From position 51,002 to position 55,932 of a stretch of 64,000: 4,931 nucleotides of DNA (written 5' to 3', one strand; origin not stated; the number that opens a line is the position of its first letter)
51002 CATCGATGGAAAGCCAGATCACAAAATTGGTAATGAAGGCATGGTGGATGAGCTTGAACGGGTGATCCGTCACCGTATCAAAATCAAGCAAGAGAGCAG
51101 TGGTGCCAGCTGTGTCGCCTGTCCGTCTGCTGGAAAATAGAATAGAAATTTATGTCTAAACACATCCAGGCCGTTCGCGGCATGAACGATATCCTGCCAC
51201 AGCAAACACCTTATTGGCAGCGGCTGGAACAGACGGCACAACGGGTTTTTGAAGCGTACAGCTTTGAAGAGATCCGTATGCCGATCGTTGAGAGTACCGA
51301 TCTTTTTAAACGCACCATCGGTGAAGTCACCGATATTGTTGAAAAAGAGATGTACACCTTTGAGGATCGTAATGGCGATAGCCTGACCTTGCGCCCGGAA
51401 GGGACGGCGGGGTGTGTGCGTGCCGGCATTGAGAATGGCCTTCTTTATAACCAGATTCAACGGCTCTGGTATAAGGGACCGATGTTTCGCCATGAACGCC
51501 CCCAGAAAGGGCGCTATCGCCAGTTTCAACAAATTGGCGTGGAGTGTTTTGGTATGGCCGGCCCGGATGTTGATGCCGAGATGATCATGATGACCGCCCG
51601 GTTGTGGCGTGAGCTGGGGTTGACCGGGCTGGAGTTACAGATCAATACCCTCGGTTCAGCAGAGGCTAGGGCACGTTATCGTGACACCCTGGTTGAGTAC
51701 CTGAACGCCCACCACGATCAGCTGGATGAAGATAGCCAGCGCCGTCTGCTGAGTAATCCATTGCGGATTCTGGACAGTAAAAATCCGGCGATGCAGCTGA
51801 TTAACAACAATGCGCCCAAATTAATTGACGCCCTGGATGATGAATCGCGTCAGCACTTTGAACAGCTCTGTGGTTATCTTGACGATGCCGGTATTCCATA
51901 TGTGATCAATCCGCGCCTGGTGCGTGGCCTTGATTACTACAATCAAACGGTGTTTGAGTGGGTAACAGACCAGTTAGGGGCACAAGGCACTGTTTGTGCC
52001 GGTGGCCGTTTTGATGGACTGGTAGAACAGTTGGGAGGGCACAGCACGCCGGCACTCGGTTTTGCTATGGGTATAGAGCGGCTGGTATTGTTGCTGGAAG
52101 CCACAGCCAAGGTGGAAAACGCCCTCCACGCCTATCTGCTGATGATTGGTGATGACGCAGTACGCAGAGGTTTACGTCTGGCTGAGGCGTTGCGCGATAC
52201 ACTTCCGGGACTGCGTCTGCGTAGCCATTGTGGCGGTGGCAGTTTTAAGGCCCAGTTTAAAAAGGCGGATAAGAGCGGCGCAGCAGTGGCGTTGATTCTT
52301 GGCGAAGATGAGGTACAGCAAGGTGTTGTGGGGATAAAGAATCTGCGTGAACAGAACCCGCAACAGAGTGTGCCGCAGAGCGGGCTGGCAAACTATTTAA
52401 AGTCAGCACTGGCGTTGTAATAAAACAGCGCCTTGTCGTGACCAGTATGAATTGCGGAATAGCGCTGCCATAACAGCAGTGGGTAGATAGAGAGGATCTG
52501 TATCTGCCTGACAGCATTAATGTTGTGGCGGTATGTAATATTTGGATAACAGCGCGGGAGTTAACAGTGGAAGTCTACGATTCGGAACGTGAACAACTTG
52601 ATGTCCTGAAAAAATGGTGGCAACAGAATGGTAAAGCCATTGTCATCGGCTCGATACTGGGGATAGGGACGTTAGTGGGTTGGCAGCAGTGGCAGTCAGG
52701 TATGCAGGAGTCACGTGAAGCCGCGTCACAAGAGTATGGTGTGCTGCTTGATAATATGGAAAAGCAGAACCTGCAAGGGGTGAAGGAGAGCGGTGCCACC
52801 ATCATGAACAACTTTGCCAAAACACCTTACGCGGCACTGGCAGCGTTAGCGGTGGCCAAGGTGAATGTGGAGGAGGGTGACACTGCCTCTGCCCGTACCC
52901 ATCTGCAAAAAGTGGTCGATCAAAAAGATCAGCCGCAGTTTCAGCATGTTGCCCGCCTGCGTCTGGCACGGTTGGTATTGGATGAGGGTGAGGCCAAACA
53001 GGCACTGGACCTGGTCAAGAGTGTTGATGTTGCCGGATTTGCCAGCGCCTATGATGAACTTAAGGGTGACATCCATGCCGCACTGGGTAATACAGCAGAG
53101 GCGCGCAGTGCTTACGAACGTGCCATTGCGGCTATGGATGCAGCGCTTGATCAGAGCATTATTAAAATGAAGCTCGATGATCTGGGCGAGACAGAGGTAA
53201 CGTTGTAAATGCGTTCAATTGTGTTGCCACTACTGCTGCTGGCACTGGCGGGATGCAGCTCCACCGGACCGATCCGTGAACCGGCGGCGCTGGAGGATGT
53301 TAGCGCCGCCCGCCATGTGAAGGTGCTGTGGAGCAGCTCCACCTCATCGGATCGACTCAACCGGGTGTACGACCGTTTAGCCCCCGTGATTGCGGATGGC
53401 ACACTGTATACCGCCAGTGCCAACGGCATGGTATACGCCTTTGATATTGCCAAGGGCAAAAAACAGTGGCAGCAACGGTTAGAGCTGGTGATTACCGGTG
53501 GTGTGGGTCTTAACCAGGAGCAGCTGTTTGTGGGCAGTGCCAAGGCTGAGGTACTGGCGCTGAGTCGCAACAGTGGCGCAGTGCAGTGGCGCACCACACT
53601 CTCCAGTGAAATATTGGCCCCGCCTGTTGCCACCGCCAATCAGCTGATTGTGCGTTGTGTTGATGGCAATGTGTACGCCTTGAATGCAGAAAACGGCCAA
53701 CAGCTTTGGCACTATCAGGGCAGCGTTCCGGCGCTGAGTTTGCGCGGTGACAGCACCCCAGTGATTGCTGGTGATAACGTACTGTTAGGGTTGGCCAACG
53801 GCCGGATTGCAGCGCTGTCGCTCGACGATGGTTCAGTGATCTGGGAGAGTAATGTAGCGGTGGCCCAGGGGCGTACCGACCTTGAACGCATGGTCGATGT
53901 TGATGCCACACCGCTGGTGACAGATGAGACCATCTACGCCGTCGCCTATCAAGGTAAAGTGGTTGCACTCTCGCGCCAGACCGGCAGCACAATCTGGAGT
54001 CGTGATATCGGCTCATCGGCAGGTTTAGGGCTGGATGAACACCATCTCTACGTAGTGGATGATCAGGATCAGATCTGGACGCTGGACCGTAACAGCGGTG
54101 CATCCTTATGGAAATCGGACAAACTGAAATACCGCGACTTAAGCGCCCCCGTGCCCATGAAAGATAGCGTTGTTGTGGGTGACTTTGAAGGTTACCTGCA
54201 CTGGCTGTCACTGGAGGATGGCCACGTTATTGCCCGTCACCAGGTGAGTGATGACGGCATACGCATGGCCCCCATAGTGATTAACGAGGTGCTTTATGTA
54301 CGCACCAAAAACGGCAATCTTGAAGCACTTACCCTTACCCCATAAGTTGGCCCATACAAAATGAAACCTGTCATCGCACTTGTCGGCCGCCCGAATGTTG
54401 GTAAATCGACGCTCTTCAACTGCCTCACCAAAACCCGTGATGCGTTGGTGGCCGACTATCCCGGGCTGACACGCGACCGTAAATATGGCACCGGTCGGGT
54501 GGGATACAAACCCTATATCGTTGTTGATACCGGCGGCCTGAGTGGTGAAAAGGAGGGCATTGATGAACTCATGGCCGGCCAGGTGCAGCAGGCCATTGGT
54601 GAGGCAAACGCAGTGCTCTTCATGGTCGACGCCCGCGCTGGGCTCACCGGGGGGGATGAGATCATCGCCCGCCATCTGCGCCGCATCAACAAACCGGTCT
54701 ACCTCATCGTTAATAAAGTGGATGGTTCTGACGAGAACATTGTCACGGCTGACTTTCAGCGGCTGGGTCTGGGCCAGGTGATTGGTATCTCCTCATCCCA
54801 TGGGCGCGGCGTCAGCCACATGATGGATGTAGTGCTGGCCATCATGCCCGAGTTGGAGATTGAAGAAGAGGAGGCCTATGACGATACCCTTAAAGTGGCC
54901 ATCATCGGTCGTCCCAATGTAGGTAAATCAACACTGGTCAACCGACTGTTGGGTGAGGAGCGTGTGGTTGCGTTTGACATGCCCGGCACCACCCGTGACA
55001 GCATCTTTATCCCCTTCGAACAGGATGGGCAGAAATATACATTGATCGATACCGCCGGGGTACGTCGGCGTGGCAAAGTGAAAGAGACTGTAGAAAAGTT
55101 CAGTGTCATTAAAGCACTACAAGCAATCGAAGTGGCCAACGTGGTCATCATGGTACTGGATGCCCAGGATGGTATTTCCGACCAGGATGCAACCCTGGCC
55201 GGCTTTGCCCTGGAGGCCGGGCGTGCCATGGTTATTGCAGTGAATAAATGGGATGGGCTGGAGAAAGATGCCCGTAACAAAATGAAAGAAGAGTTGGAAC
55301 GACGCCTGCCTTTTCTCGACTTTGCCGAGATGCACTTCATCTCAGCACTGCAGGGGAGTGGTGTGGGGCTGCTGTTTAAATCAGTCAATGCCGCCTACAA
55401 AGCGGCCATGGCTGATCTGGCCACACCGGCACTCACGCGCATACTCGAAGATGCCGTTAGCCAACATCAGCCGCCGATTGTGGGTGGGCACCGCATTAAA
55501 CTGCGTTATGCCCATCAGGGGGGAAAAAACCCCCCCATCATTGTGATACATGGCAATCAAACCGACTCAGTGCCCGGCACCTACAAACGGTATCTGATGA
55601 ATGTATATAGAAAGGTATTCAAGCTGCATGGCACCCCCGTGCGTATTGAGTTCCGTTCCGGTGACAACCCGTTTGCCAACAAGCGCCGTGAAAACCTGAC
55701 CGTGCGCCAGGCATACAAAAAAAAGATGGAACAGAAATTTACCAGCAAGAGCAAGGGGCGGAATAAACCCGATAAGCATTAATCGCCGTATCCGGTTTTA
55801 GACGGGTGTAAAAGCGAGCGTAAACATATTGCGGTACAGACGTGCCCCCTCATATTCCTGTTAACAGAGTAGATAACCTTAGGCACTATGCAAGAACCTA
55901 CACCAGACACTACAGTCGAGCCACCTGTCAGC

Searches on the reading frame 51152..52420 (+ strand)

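Call 36: search_protein_families(library=ncbifam, proteins=[window:51152-52420:+], max_evalue=1e-10)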
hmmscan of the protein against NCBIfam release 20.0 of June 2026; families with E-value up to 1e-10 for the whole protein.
window:51152-52420:+ (422 aa): 19 families
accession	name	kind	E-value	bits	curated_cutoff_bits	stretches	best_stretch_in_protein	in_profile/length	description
TIGR00442.1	hisS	equivalog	3.9e-154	513.5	286.75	1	6-405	1-402/406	histidine--tRNA ligase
TIGR00443.1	hisZ_biosyn_reg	equivalog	2.5e-48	164.8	271.65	1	13-315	2-312/314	ATP phosphoribosyltransferase regulatory subunit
NF009085.0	PRK12420.1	equivalog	7.3e-40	137.6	540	2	229-415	239-425/426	histidine--tRNA ligase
NF008941.0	PRK12292.2-4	equivalog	1.3e-33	116.4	447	1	9-349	11-355/393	ATP phosphoribosyltransferase regulatory subunit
NF008942.0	PRK12292.2-5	equivalog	2.2e-33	115.5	643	1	8-165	12-167/434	ATP phosphoribosyltransferase regulatory subunit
NF008940.0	PRK12292.2-3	equivalog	3.1e-33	115.1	450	1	7-354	5-362/404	ATP phosphoribosyltransferase regulatory subunit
NF008953.0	PRK12295.1-6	equivalog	7.2e-28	97.6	384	2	24-165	14-149/384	ATP phosphoribosyltransferase regulatory subunit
NF008936.0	PRK12292.1-3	equivalog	7.5e-25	87.6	492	1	9-164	9-161/406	ATP phosphoribosyltransferase regulatory subunit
NF008945.0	PRK12292.3-3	equivalog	1.3e-19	70.6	409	1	14-339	9-324/368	ATP phosphoribosyltransferase regulatory subunit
NF008939.0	PRK12292.2-1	equivalog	5.1e-19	68.3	335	1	5-335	3-342/391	ATP phosphoribosyltransferase regulatory subunit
NF008950.0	PRK12295.1-3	equivalog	1.5e-15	57.5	492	0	226-312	288-375/387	ATP phosphoribosyltransferase regulatory subunit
NF008938.0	PRK12292.1-6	equivalog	6e-15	55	833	0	9-146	10-142/420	ATP phosphoribosyltransferase regulatory subunit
NF008935.0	PRK12292.1-1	equivalog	7.3e-14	51.5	350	1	10-322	9-324/382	ATP phosphoribosyltransferase regulatory subunit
NF008949.0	PRK12295.1-2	equivalog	1.4e-13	50.9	420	0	180-305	239-367/379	ATP phosphoribosyltransferase regulatory subunit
NF009086.0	PRK12421.1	equivalog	2.2e-13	49.9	318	1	10-326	12-333/389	ATP phosphoribosyltransferase regulatory subunit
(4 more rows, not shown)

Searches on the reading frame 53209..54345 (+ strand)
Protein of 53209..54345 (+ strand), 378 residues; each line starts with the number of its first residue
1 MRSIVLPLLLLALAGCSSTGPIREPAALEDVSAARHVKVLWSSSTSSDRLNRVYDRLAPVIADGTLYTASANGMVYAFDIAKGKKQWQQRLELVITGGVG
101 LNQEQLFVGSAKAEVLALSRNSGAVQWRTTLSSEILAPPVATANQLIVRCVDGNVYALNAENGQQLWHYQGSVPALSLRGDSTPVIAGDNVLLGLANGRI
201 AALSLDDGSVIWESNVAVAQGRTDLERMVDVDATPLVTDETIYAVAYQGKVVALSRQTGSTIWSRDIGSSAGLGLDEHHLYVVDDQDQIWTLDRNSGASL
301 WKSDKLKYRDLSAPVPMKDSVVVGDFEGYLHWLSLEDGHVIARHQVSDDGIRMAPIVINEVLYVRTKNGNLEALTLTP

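Call 36: search_protein_families(library=ncbifam, proteins=[window:53209-54345:+], max_evalue=1e-10)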
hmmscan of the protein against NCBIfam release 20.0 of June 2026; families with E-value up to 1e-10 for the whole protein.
window:53209-54345:+ (378 aa): 6 families
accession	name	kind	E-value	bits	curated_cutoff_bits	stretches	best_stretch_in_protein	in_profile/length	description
TIGR03300.1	assembly_YfgL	equivalog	1.3e-128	428.9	285.2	1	2-374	2-376/377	outer membrane protein assembly factor BamB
NF008351.0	PRK11138.1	equivalog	4.8e-107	357.9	423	1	8-376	12-393/394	outer membrane protein assembly factor BamB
TIGR03075.1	PQQ_enz_alc_DH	subfamily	3.2e-26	92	480.05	0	34-146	44-162/530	PQQ-dependent dehydrogenase, methanol/ethanol family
TIGR04528.1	acido_non_PQQ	subfamily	4.1e-20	72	650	0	36-134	31-133/493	acido-empty-quinoprotein group A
NF053615.1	SerThrKinAfsKStmc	equivalog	1.6e-14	53.6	1300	0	58-168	659-769/809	protein serine/threonine kinase AfsK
TIGR03074.1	PQQ_membr_DH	subfamily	2.8e-11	42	832.65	0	228-269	202-243/783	membrane-bound PQQ-dependent dehydrogenase, glucose/quinate/shikimate family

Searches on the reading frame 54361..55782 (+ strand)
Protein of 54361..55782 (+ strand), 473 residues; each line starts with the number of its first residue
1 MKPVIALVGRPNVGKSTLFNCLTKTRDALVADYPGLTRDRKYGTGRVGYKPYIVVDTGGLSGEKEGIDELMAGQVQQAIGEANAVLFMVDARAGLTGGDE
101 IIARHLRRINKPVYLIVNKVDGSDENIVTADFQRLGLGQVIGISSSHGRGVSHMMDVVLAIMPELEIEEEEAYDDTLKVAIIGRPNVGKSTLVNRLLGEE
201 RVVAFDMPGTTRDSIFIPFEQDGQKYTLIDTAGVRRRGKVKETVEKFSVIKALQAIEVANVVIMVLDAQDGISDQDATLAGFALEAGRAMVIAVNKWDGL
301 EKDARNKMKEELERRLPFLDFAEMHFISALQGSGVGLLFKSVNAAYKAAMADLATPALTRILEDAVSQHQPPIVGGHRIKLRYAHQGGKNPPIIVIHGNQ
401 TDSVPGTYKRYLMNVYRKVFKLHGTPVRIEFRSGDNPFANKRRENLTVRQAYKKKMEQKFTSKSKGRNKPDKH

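Call 36: search_protein_families(library=ncbifam, proteins=[window:54361-55782:+], max_evalue=1e-10)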
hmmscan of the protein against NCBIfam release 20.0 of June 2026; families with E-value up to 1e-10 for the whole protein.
window:54361-55782:+ (473 aa): 21 families
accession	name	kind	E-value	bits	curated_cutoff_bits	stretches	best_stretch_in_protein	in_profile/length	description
TIGR03594.1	GTPase_EngA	equivalog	9.2e-174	578.5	306.7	1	3-432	1-432/432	ribosome biogenesis GTPase Der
NF002828.0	PRK03003.1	equivalog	6.1e-113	377.9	631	1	2-434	40-469/477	ribosome biogenesis GTPase Der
NF007071.0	PRK09518.1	equivalog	7.8e-111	371.7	953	1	4-432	273-698/706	bifunctional cytidylate kinase/GTPase Der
NF000908.1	PRK00089.1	equivalog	1.6e-55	188.5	237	2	4-165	5-170/291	GTPase Era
TIGR00450.1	mnmE_trmE_thdF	equivalog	1.5e-51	175.9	252.6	2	170-307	203-336/446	tRNA uridine-5-carboxymethylaminomethyl(34) synthesis GTPase MnmE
TIGR00231.1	small_GTP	domain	6.6e-49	165.8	42.5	2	176-343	3-163/164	GTP-binding protein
NF003661.0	PRK05291.1-3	equivalog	9.5e-48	163.6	380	2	170-360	210-385/448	tRNA uridine-5-carboxymethylaminomethyl(34) synthesis GTPase MnmE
TIGR00436.1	era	equivalog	3.4e-46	157.8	116.25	2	5-158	3-159/270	GTPase Era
TIGR03918.1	GTP_HydF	equivalog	1.9e-36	125.8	325.55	2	176-328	7-157/392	[FeFe] hydrogenase H-cluster maturation GTPase HydF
TIGR03596.1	GTPase_YlqF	equivalog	6.2e-33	114.3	208.2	1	74-234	14-173/276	ribosome biogenesis GTPase YlqF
TIGR03598.1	GTPase_YsxC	equivalog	2.4e-29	102.3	124.45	1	173-339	15-182/186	ribosome biogenesis GTP-binding protein YihA/YsxC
TIGR00437.1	feoB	equivalog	7.8e-25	87.6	315.65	2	183-343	1-151/594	ferrous iron transport protein B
TIGR03156.1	GTP_HflX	equivalog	2.8e-18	66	216.75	0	174-343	187-348/351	GTPase HflX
TIGR03597.1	GTPase_YqeH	equivalog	1.9e-17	63.5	297.4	1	107-249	86-230/361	ribosome biogenesis GTPase YqeH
NF008956.1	PRK12299.1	equivalog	1.1e-16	60.7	300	0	5-161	161-324/327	GTPase ObgE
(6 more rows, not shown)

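Call 77: list_cluster_members(proteins=[window:54361-55782:+, window:51152-52420:+, window:53209-54345:+, window:33917-36511:-, window:59132-60118:-, window:60448-60963:+, window:44155-46038:+])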
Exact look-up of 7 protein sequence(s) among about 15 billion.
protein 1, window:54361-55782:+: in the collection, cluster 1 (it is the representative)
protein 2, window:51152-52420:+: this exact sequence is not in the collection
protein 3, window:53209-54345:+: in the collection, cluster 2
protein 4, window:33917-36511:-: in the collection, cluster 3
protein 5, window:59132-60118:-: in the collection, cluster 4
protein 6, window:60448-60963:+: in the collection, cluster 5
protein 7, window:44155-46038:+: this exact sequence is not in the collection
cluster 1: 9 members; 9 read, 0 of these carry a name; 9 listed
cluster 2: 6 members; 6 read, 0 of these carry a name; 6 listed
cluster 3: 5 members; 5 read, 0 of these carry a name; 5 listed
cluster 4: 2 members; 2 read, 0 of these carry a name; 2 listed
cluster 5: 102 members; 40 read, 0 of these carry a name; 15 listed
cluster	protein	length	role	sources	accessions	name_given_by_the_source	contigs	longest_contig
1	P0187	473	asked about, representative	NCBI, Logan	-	-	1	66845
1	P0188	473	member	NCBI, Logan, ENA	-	-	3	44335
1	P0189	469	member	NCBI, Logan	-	-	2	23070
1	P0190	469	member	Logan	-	-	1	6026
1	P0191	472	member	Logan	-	-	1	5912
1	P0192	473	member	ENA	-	-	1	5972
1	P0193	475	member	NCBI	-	-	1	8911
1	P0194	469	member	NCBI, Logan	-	-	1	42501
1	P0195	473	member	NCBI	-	-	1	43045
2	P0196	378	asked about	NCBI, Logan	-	-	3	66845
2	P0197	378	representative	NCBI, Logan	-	-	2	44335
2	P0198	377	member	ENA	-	-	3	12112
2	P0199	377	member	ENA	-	-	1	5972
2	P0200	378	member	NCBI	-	-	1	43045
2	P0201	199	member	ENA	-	-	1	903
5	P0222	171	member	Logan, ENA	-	-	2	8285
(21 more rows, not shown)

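Call 79: find_encoding_contigs(protein=P0222, flank=6000, max_places=4)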
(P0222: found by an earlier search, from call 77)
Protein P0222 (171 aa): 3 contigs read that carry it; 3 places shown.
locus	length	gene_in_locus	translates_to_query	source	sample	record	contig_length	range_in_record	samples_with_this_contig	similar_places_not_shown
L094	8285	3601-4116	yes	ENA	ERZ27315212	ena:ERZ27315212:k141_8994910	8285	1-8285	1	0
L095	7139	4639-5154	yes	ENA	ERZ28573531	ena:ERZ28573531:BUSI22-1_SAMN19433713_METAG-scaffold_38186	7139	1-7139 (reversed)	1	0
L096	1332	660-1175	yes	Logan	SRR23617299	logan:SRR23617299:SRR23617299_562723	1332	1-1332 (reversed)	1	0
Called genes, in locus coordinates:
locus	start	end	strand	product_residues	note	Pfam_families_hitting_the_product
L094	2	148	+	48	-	PF01450:KARI_C (weak)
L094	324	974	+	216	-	PF02666:PS_Dcarbxylase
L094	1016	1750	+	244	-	PF01066:CDP-OH_P_transf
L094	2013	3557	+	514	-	PF00682:HMGL-like, PF22617:HCS_D2, PF08502:LeuA_dimer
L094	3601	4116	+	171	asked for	PF00080:Sod_Cu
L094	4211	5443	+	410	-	PF00211:Guanylate_cyc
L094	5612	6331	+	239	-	PF03167:UDG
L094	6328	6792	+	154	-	PF00583:Acetyltransf_1, PF13302:Acetyltransf_3 (faint), PF13673:Acetyltransf_10, PF13508:Acetyltransf_7, PF08445:FR47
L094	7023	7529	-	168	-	-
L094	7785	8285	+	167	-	?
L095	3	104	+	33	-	?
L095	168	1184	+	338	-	PF00670:AdoHcyase_NAD (weak), PF02826:2-Hacid_dh_C, PF03446:NAD_binding_2, PF03807:F420_oxidored (weak), PF07991:KARI_N, PF01450:KARI_C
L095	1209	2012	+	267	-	PF02666:PS_Dcarbxylase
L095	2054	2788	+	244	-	PF01066:CDP-OH_P_transf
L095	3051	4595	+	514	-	PF00682:HMGL-like, PF22617:HCS_D2, PF08502:LeuA_dimer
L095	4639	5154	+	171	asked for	PF00080:Sod_Cu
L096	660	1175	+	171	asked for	PF00080:Sod_Cu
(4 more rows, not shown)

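Call 81: find_encoding_contigs(protein=P0188, flank=10000, max_places=4)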
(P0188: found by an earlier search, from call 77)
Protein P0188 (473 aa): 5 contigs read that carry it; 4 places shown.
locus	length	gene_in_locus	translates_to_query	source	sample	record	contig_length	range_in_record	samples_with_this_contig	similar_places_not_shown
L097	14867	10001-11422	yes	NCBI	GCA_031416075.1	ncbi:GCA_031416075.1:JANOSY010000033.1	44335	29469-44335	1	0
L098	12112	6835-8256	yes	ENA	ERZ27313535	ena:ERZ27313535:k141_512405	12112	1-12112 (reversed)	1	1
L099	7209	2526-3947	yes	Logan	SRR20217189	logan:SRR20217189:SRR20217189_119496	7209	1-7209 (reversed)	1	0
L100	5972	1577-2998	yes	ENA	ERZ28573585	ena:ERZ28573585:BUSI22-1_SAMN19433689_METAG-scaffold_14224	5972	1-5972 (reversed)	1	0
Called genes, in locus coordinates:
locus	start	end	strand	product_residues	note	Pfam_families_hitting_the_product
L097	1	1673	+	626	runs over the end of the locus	PF00012:HSP70, PF06723:MreB_Mbl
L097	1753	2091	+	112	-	PF00111:Fer2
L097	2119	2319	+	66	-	PF04384:Fe-S_assembly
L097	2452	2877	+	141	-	PF00334:NDK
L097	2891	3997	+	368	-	PF21016:RlmN_N, PF04055:Radical_SAM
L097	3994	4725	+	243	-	PF12895:ANAPC3 (faint), PF13176:TPR_7 (faint), PF00515:TPR_1 (weak), PF07719:TPR_2 (weak), PF13414:TPR_11, PF13431:TPR_17 (weak), PF13424:TPR_12, PF00515:TPR_1 (weak), +5 more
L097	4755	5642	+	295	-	PF13413:HTH_25, PF13464:RodZ_C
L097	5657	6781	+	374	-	PF04551:GcpE, PF26540:GcpE_C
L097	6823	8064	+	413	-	PF13393:tRNA-synt_His, PF00587:tRNA-synt_2b, PF03129:HGTP_anticodon (weak)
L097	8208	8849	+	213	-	PF09976:TPR_21, PF14559:TPR_19 (faint)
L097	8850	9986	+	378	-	PF01011:PQQ (faint), PF25293:Beta-prop_EMC1_N (faint), PF13570:Beta-prop_ACSF4, PF13360:PQQ_2, PF13570:Beta-prop_ACSF4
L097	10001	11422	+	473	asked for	PF00005:ABC_tran (faint), PF00350:Dynamin_N (faint), PF01926:MMR_HSR1, PF02421:FeoB_N, PF00009:GTP_EFTU, PF01926:MMR_HSR1, PF02421:FeoB_N, PF14714:KH_dom-like, +4 more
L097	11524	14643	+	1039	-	PF00912:Transgly, PF00905:Transpeptidase (faint)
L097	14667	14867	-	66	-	?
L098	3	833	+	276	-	?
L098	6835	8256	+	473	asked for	PF00005:ABC_tran (faint), PF00350:Dynamin_N (faint), PF01926:MMR_HSR1, PF02421:FeoB_N, PF00009:GTP_EFTU, PF01926:MMR_HSR1, PF02421:FeoB_N, PF14714:KH_dom-like, +4 more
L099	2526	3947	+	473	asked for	PF00005:ABC_tran (faint), PF00350:Dynamin_N (faint), PF01926:MMR_HSR1, PF02421:FeoB_N, PF00009:GTP_EFTU, PF01926:MMR_HSR1, PF02421:FeoB_N, PF14714:KH_dom-like, +4 more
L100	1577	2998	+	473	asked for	PF00005:ABC_tran (faint), PF00350:Dynamin_N (faint), PF01926:MMR_HSR1, PF02421:FeoB_N, PF00009:GTP_EFTU, PF01926:MMR_HSR1, PF02421:FeoB_N, PF14714:KH_dom-like, +4 more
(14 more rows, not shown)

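Call 82: find_encoding_contigs(protein=P0195, flank=10000, max_places=3)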
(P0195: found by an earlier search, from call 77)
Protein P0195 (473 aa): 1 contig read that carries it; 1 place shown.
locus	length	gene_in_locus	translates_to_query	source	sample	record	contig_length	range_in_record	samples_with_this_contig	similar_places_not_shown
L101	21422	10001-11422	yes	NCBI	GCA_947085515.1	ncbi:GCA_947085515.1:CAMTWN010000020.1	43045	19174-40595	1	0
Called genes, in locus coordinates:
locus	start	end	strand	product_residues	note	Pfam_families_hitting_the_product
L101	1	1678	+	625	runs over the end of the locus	PF00012:HSP70, PF06723:MreB_Mbl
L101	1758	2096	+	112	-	PF00111:Fer2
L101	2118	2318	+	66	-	PF04384:Fe-S_assembly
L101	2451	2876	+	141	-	PF00334:NDK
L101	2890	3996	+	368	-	PF21016:RlmN_N, PF04055:Radical_SAM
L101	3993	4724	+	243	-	PF12895:ANAPC3 (faint), PF00515:TPR_1 (weak), PF07719:TPR_2 (weak), PF13424:TPR_12 (weak), PF13414:TPR_11 (weak), PF13431:TPR_17 (weak), PF13424:TPR_12, PF00515:TPR_1 (weak), +6 more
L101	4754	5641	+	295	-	PF13413:HTH_25, PF13464:RodZ_C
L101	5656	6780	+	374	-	PF04551:GcpE, PF26540:GcpE_C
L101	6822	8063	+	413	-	PF13393:tRNA-synt_His, PF00587:tRNA-synt_2b, PF03129:HGTP_anticodon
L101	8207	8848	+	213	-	PF09976:TPR_21, PF14559:TPR_19 (faint)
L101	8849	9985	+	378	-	PF25293:Beta-prop_EMC1_N (faint), PF13570:Beta-prop_ACSF4, PF13360:PQQ_2, PF01011:PQQ (weak), PF13570:Beta-prop_ACSF4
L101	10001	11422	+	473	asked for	PF00005:ABC_tran (faint), PF00350:Dynamin_N (faint), PF01926:MMR_HSR1, PF02421:FeoB_N, PF00009:GTP_EFTU, PF01926:MMR_HSR1, PF02421:FeoB_N, PF14714:KH_dom-like, +3 more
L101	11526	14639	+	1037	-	PF00912:Transgly, PF00905:Transpeptidase (faint)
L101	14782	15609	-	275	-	PF13495:Phage_int_SAM_4, PF00589:Phage_integrase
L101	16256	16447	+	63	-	PF05973:Gp49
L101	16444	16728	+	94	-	PF13744:HTH_37, PF01381:HTH_3 (weak)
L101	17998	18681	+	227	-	-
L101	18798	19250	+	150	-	-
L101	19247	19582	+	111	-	-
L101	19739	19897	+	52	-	-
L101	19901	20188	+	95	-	-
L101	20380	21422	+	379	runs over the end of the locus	-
